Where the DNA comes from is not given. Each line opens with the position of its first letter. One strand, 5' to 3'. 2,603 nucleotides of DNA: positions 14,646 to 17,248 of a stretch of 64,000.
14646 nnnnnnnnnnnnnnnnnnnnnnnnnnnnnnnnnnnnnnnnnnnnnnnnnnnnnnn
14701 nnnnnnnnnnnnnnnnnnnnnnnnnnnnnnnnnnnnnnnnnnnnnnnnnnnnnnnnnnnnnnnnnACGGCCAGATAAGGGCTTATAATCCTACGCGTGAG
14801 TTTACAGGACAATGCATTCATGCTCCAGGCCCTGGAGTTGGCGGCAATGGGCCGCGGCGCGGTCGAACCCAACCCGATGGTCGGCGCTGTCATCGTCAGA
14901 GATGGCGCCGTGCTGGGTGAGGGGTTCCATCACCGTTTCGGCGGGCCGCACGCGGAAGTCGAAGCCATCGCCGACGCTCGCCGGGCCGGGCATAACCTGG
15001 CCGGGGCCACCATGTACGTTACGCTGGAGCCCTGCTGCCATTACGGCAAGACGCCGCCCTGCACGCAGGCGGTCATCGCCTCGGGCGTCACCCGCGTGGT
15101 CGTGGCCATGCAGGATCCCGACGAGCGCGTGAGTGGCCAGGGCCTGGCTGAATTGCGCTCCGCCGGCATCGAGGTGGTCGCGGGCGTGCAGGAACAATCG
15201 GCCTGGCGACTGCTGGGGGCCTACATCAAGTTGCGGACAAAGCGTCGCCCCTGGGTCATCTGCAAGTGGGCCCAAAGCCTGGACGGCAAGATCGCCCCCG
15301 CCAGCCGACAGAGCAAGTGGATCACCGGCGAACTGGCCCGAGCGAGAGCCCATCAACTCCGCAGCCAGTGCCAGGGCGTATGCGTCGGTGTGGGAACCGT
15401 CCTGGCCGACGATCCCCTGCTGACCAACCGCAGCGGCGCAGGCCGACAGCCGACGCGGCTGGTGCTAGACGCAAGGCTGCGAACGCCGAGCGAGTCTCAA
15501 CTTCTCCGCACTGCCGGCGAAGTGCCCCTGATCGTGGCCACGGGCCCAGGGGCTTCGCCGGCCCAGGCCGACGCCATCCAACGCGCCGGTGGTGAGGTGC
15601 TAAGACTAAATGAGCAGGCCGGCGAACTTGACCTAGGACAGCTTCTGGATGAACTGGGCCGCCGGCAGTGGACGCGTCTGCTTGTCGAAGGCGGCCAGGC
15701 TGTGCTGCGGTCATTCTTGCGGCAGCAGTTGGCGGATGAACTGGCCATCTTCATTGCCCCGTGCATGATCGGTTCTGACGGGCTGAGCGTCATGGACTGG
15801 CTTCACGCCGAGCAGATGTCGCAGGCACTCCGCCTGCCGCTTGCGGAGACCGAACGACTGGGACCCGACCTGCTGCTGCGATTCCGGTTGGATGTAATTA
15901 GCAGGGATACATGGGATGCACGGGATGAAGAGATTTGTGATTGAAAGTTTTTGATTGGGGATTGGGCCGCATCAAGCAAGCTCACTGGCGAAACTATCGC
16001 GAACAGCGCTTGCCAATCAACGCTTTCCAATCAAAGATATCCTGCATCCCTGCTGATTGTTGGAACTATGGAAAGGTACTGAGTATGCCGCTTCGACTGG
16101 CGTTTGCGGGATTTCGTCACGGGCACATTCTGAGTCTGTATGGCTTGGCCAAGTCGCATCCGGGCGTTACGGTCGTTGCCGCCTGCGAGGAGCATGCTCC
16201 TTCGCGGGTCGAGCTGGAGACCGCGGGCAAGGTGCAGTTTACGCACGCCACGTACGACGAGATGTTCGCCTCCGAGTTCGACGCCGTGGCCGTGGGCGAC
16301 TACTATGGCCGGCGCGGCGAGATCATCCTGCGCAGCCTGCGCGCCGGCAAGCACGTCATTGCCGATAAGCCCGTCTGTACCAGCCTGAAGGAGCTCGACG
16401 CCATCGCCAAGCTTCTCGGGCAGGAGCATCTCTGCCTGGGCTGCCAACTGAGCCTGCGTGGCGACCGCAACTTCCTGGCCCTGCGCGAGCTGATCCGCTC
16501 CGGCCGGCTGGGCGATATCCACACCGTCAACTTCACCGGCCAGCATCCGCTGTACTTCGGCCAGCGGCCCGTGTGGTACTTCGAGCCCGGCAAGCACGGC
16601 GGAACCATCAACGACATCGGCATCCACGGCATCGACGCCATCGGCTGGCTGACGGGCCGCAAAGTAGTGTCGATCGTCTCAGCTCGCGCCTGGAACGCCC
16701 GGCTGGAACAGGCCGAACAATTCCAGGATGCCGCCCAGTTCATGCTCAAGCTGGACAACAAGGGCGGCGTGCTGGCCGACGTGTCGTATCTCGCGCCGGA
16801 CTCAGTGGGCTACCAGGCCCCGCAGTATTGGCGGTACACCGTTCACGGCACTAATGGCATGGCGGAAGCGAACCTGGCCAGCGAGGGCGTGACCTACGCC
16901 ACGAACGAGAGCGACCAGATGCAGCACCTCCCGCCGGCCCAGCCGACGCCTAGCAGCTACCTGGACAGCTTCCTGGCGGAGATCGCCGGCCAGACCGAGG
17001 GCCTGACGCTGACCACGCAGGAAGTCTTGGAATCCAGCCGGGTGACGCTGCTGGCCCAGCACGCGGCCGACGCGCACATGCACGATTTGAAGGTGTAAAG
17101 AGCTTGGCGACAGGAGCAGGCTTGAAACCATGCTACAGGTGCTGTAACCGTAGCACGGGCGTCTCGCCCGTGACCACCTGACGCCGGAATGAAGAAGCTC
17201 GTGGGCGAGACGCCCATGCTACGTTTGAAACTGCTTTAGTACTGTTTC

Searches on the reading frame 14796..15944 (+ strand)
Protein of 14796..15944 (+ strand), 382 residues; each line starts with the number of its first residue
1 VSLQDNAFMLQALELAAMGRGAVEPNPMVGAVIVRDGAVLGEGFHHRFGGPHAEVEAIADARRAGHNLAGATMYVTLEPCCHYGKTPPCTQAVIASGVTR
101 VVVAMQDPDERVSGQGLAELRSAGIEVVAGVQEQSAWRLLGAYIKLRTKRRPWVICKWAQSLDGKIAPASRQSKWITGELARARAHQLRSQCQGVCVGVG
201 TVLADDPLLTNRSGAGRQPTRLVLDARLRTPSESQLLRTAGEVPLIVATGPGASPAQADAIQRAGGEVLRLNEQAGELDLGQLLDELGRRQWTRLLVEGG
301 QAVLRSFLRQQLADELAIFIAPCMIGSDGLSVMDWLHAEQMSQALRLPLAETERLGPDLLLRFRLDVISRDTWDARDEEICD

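Call 19: search_protein_families(library=pfam, proteins=[window:14796-15944:+], max_evalue=0.00001)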
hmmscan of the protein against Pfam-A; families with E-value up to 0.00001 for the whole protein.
window:14796-15944:+ (382 aa): 3 families
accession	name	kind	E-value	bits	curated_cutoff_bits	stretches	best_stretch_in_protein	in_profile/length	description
PF01872.23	RibD_C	-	3.2e-46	158.1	24.1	1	152-361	1-197/197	RibD C-terminal domain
PF00383.29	dCMP_cyt_deam_1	-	8.7e-21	74.2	25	1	4-105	3-102/102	Cytidine and deoxycytidylate deaminase zinc-binding region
PF14437.12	MafB19-deam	-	4.3e-12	46.6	27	1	26-120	22-116/142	MafB19-like deaminase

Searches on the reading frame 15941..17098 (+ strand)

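Call 19: search_protein_families(library=pfam, proteins=[window:15941-17098:+], max_evalue=0.00001)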
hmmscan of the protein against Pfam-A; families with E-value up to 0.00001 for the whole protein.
window:15941-17098:+ (385 aa): 3 families
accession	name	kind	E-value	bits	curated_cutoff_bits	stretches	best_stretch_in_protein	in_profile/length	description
PF22725.1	GFO_IDH_MocA_C3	-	4.8e-21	75.5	27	1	178-308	1-123/124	GFO/IDH/MocA C-terminal domain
PF02894.22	GFO_IDH_MocA_C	-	1.8e-12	47.9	22.9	1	182-315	1-134/218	Oxidoreductase family, C-terminal alpha/beta domain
PF01408.29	GFO_IDH_MocA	-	2.7e-09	38.2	24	1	67-166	15-116/120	Oxidoreductase family, NAD-binding Rossmann fold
